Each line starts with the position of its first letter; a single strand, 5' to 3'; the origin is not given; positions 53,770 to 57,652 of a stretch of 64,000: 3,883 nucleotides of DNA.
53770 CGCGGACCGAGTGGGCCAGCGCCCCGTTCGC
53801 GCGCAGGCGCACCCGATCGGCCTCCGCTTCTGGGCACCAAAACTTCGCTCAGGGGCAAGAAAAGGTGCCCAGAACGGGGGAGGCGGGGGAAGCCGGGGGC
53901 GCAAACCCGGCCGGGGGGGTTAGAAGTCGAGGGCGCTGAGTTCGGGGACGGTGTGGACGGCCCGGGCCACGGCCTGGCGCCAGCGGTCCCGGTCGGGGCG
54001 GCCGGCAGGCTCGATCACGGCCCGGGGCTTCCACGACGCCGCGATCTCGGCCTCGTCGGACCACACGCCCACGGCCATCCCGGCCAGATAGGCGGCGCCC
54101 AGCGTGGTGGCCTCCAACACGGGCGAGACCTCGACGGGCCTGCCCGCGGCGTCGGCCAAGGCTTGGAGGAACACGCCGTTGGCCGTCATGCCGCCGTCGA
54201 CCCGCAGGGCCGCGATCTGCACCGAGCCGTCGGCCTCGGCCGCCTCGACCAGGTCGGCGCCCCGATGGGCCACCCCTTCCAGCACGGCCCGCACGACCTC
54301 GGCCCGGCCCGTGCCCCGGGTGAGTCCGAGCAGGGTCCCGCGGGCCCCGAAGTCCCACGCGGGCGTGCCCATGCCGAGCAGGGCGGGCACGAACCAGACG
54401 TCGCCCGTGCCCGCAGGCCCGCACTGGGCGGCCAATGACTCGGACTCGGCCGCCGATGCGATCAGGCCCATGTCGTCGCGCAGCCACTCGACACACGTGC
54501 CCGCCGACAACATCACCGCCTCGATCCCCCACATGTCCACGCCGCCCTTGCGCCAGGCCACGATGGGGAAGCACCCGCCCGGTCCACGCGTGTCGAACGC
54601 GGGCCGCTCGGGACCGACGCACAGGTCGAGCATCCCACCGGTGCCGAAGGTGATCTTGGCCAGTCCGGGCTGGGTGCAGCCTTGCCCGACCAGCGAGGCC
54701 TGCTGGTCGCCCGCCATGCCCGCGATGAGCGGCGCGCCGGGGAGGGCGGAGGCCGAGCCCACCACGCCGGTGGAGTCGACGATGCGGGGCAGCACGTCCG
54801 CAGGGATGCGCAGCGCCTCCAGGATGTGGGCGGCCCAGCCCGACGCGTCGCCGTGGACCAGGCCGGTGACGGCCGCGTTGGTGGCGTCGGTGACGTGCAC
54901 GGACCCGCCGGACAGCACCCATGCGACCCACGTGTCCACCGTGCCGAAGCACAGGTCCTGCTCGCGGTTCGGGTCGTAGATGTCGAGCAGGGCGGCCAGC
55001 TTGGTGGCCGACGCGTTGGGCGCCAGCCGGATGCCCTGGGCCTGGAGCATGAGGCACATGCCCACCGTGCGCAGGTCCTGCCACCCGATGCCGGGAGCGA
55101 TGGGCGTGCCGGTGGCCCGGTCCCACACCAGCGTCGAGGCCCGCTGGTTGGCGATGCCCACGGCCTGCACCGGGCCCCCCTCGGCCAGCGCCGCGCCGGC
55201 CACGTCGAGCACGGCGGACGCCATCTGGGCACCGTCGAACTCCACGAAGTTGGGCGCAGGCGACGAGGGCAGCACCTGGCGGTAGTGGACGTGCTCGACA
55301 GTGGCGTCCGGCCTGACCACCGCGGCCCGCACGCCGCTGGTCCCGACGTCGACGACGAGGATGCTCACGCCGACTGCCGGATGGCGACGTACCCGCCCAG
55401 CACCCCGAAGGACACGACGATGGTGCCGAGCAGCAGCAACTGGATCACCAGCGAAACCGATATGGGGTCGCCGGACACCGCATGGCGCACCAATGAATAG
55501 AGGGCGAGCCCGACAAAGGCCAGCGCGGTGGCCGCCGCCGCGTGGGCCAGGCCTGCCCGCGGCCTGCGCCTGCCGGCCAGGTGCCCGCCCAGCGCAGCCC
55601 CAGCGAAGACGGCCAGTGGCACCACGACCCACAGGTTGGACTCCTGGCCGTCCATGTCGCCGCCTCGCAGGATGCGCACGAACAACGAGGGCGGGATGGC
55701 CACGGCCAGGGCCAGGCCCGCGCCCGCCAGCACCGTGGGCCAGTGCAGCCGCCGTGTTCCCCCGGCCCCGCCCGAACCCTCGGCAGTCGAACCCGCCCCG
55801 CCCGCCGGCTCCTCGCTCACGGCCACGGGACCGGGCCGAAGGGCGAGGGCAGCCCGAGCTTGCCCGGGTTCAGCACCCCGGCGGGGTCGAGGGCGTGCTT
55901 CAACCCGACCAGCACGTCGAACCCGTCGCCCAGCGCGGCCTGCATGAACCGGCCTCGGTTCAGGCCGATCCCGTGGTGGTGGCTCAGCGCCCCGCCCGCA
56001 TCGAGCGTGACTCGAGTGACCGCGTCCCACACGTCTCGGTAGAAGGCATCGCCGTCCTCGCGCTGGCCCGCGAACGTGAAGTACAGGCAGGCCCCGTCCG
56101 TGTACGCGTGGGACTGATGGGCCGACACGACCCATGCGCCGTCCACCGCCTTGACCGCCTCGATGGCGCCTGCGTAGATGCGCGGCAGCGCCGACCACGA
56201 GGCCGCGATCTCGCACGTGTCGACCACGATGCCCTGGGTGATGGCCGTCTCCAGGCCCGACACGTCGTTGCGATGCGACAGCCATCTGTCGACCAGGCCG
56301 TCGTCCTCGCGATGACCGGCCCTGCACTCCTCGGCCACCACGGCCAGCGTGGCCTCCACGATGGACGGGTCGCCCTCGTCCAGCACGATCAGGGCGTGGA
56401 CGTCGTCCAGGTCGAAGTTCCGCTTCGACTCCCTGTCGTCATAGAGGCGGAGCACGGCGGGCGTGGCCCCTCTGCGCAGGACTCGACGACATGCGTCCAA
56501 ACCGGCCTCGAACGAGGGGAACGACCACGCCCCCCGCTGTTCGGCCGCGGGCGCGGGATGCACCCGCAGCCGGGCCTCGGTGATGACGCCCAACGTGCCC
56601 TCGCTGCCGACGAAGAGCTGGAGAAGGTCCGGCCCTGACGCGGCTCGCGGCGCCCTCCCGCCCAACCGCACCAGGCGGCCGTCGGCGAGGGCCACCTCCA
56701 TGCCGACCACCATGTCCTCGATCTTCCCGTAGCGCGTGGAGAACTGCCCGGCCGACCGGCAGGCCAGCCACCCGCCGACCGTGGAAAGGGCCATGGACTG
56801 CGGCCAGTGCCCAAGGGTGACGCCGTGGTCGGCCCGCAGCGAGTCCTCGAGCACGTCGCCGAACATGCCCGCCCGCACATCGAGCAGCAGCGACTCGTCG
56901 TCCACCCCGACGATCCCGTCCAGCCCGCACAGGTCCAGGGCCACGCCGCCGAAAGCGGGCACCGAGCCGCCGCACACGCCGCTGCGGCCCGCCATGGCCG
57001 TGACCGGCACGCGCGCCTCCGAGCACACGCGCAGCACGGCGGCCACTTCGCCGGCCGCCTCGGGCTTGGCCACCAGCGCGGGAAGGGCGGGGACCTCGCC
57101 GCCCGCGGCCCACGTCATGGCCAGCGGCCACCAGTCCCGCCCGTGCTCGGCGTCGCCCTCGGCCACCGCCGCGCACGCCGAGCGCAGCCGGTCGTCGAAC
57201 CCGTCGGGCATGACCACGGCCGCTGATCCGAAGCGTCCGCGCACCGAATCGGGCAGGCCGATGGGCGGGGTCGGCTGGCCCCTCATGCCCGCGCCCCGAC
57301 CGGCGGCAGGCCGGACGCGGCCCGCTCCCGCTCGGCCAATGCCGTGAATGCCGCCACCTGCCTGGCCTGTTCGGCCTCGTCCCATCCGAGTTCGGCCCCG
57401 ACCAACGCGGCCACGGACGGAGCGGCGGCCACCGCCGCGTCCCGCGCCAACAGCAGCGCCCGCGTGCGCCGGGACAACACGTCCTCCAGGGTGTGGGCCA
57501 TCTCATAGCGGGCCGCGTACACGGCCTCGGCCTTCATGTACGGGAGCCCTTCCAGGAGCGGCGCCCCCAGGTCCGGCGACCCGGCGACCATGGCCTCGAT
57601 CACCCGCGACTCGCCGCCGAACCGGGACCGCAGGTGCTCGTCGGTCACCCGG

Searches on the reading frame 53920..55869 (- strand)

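Call 11: search_protein_families(library=ncbifam, proteins=[window:53920-55869:-], max_evalue=0.00001)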
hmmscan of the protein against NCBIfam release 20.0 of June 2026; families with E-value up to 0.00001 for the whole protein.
window:53920-55869:- (649 aa): 11 families
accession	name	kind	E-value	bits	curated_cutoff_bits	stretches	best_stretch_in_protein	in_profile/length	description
TIGR01311.1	glycerol_kin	equivalog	1.9e-111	372.8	590.35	1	170-637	3-493/496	glycerol kinase GlpK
NF000756.0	PRK00047.1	subfamily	7e-107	357.8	498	1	170-638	7-495/502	glycerol kinase GlpK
TIGR01312.1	XylB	equivalog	5e-39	134.1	380.25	1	173-613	3-452/481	xylulokinase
NF011601.0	PRK15027.1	equivalog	2.9e-25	88.6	912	1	172-631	4-463/484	xylulokinase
TIGR01314.1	gntK_FGGY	equivalog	1e-17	63.9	648.55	1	325-609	167-459/505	gluconokinase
NF008187.0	PRK10939.1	equivalog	7.1e-11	41.4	528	1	309-610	160-469/521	autoinducer-2 kinase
TIGR01315.1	5C_CHO_kinase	subfamily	9.1e-11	41.1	408.7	1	487-608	377-500/541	FGGY family pentulose kinase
NF003154.0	PRK04123.1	equivalog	1.1e-09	37.6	428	1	499-611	391-503/554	ribulokinase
TIGR02628.1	fuculo_kin_coli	equivalog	1.3e-09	37.5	470.9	1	324-615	168-457/465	L-fuculokinase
TIGR01234.1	L-ribulokinase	equivalog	1.5e-08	33.8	583.25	1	503-608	388-493/536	ribulokinase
TIGR02627.1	rhamnulo_kin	equivalog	1.3e-06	27.3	527.95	0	313-410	156-253/454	rhamnulokinase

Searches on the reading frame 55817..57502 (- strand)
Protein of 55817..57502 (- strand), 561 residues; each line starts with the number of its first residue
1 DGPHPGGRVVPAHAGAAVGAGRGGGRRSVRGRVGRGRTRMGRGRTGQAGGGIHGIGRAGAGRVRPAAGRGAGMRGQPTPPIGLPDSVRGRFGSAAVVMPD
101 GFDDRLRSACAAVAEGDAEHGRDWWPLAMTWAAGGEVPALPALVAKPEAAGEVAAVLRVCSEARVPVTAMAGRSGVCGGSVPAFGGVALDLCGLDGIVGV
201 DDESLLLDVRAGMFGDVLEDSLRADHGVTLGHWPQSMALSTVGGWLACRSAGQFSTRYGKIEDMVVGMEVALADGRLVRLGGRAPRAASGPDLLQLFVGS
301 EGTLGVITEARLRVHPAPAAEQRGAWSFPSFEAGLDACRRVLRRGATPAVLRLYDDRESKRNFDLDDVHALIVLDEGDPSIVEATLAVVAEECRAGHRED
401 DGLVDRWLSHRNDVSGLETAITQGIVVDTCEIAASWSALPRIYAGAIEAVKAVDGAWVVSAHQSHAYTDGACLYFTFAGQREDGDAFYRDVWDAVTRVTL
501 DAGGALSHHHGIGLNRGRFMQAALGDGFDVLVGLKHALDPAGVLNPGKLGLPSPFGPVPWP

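Call 11: search_protein_families(library=ncbifam, proteins=[window:55817-57502:-], max_evalue=0.00001)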
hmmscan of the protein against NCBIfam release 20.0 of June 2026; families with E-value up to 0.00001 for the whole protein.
window:55817-57502:- (561 aa): 6 families
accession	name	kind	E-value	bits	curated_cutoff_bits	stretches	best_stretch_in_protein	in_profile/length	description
TIGR00387.1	glcD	equivalog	3.3e-48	164.5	567.9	1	146-548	3-413/413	glycolate oxidase subunit GlcD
NF008408.0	PRK11230.1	equivalog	4.2e-30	104.7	897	1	140-358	55-271/499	glycolate oxidase subunit GlcD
NF008439.0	PRK11282.1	equivalog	9.3e-21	74.1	284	1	155-328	13-184/358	glycolate oxidase subunit GlcE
NF049975.1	2HglutDHaseYdiJ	equivalog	1.1e-20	73.1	1350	1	140-278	51-190/1018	D-2-hydroxyglutarate dehydrogenase YdiJ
NF053785.1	DcplphribOxDprE1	equivalog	6.3e-10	38.8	500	1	142-318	16-184/449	decaprenylphosphoryl-beta-D-ribose oxidase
TIGR01679.1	bact_FAD_ox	subfamily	4.5e-08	32.4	292.25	1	134-317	5-175/419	FAD-linked oxidoreductase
